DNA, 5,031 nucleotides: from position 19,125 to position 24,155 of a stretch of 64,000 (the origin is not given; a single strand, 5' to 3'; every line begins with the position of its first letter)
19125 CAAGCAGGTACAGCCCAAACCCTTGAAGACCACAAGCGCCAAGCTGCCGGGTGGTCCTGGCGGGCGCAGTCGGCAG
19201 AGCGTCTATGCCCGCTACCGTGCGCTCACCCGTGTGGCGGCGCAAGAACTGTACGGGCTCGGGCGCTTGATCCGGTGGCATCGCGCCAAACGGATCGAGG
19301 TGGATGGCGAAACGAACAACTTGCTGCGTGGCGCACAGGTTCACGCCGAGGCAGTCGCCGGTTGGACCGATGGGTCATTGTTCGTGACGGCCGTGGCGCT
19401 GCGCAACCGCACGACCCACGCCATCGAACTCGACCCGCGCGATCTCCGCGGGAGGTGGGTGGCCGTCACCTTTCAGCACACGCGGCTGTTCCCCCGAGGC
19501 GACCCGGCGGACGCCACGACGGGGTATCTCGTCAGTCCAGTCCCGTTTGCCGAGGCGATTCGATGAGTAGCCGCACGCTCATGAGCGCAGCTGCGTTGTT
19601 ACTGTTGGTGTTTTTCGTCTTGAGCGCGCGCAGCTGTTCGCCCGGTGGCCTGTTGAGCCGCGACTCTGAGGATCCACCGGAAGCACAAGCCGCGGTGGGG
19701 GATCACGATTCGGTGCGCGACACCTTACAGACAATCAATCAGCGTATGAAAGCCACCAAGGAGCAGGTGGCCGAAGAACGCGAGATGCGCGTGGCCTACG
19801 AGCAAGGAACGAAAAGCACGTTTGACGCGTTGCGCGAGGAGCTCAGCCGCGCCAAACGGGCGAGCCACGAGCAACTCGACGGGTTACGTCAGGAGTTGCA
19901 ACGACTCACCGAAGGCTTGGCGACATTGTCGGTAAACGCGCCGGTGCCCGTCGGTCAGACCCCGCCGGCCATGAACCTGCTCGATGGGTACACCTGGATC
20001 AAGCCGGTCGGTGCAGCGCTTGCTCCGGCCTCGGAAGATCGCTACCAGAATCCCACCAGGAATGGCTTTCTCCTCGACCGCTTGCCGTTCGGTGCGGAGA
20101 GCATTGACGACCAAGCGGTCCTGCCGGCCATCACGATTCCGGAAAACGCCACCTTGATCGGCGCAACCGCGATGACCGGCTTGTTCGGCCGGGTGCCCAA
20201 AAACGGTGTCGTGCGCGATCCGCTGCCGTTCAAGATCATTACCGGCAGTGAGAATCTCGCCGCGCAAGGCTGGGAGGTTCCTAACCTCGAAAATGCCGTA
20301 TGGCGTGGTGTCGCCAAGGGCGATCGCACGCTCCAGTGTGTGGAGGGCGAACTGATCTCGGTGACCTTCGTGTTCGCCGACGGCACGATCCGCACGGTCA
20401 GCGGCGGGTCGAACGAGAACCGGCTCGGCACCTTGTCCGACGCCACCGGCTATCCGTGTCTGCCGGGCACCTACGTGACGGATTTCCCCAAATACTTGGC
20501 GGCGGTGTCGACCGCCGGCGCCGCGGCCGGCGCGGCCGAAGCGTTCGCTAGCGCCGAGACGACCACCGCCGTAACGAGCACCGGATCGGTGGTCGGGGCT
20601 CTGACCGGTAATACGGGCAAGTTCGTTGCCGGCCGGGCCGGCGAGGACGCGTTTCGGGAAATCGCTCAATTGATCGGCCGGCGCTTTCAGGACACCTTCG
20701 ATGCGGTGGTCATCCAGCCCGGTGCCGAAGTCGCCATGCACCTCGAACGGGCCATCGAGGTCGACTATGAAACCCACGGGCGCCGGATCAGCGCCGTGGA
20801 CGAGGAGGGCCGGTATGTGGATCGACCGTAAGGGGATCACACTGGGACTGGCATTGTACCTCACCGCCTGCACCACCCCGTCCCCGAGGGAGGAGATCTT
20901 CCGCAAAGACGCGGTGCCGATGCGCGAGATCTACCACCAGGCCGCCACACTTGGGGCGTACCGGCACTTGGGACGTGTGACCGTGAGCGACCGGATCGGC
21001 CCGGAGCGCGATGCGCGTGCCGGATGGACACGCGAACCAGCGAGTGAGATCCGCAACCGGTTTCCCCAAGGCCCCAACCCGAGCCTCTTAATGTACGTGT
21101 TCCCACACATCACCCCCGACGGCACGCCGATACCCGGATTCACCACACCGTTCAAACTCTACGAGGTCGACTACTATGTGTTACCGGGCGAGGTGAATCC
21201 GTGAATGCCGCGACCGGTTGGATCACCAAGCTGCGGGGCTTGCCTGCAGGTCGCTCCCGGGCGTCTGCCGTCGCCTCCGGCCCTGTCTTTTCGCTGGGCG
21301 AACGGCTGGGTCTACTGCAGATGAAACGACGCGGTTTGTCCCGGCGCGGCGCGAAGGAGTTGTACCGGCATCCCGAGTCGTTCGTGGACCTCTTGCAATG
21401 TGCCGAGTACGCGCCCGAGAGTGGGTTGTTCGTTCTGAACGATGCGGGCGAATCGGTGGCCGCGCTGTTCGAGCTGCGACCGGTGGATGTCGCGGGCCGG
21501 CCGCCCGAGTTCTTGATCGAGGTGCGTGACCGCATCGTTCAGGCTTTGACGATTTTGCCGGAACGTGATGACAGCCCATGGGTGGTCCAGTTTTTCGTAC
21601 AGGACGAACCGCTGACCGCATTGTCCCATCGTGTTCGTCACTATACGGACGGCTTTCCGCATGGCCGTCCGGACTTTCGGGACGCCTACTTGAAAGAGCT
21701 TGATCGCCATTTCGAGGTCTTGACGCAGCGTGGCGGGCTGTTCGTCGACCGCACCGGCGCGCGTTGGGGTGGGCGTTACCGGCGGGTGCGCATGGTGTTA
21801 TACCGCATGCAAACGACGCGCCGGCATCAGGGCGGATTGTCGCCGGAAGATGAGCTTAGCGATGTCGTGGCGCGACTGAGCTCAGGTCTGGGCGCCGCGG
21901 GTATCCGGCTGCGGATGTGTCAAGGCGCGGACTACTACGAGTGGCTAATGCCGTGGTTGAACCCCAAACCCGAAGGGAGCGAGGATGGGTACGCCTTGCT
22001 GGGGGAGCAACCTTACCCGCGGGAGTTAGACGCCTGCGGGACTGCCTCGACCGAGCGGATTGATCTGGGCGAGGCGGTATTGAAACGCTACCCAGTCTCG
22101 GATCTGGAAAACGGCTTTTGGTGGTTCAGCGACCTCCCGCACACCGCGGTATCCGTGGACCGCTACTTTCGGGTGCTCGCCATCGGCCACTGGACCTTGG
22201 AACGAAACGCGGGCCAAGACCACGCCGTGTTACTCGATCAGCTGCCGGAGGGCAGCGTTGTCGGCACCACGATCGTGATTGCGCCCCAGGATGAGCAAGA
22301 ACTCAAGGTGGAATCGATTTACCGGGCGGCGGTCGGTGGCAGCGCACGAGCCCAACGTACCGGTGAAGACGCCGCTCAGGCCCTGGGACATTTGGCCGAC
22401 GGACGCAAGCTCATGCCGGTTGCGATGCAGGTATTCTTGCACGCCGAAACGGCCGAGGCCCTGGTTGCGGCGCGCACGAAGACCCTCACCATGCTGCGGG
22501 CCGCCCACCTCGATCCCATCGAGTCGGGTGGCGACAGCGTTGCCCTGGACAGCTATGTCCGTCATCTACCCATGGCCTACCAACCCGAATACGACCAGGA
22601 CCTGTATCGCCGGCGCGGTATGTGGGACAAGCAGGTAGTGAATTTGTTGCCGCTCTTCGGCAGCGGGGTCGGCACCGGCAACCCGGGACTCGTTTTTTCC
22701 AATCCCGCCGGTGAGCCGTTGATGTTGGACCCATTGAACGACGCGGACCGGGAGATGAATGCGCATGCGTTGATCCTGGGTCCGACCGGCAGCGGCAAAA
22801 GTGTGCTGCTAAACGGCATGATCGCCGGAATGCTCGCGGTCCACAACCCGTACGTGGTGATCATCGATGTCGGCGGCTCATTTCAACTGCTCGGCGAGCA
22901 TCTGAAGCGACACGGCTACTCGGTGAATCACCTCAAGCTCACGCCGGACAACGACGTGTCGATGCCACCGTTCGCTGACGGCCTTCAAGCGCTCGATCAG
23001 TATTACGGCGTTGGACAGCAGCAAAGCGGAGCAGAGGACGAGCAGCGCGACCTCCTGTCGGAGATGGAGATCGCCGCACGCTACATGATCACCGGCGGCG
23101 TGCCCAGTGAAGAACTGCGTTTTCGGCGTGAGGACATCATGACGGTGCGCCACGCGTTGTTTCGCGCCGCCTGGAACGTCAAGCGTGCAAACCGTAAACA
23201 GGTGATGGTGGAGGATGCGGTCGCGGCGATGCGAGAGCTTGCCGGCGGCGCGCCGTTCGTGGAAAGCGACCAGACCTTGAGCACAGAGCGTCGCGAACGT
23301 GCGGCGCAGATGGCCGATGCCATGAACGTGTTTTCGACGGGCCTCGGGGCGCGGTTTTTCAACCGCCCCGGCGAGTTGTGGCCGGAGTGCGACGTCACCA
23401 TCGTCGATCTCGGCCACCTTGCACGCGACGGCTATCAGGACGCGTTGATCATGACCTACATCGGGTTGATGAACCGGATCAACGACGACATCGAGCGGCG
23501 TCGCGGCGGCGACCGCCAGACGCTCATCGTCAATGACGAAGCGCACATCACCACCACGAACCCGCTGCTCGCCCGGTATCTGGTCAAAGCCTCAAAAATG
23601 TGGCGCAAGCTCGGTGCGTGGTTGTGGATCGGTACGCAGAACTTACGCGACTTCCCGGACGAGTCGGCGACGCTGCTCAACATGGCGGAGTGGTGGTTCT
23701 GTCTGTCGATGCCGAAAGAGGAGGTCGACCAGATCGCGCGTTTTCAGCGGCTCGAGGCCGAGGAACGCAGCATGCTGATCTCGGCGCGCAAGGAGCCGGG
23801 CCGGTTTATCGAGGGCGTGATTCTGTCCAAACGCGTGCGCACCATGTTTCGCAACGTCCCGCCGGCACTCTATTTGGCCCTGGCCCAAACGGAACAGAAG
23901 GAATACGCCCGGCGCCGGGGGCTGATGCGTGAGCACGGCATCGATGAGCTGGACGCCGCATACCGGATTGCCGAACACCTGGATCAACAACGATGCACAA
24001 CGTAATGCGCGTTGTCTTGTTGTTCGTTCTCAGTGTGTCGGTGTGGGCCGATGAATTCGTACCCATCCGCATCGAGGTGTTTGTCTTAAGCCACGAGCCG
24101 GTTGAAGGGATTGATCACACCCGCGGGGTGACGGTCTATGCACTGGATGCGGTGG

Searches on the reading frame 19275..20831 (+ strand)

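Call 37: search_protein_families(library=pfam, proteins=[window:19275-20831:+], max_evalue=0.001)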
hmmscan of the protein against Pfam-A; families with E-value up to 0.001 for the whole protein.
window:19275-20831:+ (518 aa): 1 family
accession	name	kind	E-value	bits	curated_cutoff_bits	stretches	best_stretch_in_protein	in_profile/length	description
PF03743.19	TrbI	-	0.00044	20.6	35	1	293-490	6-182/188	Bacterial conjugation TrbI-like protein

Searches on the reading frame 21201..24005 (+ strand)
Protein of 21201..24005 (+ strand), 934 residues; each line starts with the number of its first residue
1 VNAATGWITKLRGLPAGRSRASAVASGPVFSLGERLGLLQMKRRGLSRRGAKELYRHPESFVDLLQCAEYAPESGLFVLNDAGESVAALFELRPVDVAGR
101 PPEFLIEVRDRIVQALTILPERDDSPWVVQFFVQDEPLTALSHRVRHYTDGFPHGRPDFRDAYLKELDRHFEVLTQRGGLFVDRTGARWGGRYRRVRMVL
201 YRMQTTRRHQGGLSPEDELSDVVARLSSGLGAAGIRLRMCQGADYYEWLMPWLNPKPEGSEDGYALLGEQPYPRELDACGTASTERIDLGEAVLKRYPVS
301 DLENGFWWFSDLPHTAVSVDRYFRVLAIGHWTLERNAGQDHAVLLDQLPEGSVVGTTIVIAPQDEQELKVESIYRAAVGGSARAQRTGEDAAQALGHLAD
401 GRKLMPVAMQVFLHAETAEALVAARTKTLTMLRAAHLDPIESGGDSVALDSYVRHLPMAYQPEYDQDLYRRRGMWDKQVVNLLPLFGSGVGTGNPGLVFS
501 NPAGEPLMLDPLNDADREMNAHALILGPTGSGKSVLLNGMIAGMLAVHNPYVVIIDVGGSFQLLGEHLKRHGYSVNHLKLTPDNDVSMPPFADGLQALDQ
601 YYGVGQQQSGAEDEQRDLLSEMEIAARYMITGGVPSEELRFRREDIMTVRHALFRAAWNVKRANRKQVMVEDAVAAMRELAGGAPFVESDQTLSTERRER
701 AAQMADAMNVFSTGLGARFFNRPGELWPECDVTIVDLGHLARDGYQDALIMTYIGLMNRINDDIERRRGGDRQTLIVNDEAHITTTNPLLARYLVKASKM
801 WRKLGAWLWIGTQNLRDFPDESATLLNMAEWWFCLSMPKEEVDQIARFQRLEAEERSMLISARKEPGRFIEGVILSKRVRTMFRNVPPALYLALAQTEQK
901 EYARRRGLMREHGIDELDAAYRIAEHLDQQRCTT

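Call 37: search_protein_families(library=pfam, proteins=[window:21201-24005:+], max_evalue=0.001)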
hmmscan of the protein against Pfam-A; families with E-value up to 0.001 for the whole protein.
window:21201-24005:+ (934 aa): 5 families
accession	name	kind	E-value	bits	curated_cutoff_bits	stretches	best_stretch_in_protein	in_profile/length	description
PF11130.14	TraC_F_IV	-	1.6e-59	202.3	28.1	1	61-460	1-375/375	TraC protein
PF19044.6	P-loop_TraG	-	5.3e-10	38.9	25.8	1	504-573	10-79/413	TraG P-loop domain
PF01580.24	FtsK_SpoIIIE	-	3e-08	33.8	24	1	504-553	28-72/221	FtsK/SpoIIIE family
PF01935.23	DUF87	-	1.6e-06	28.8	23.2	1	518-660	21-162/220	Helicase HerA, central domain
PF12846.13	AAA_10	-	0.00024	20.7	27.5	0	517-587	18-89/362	AAA-like domain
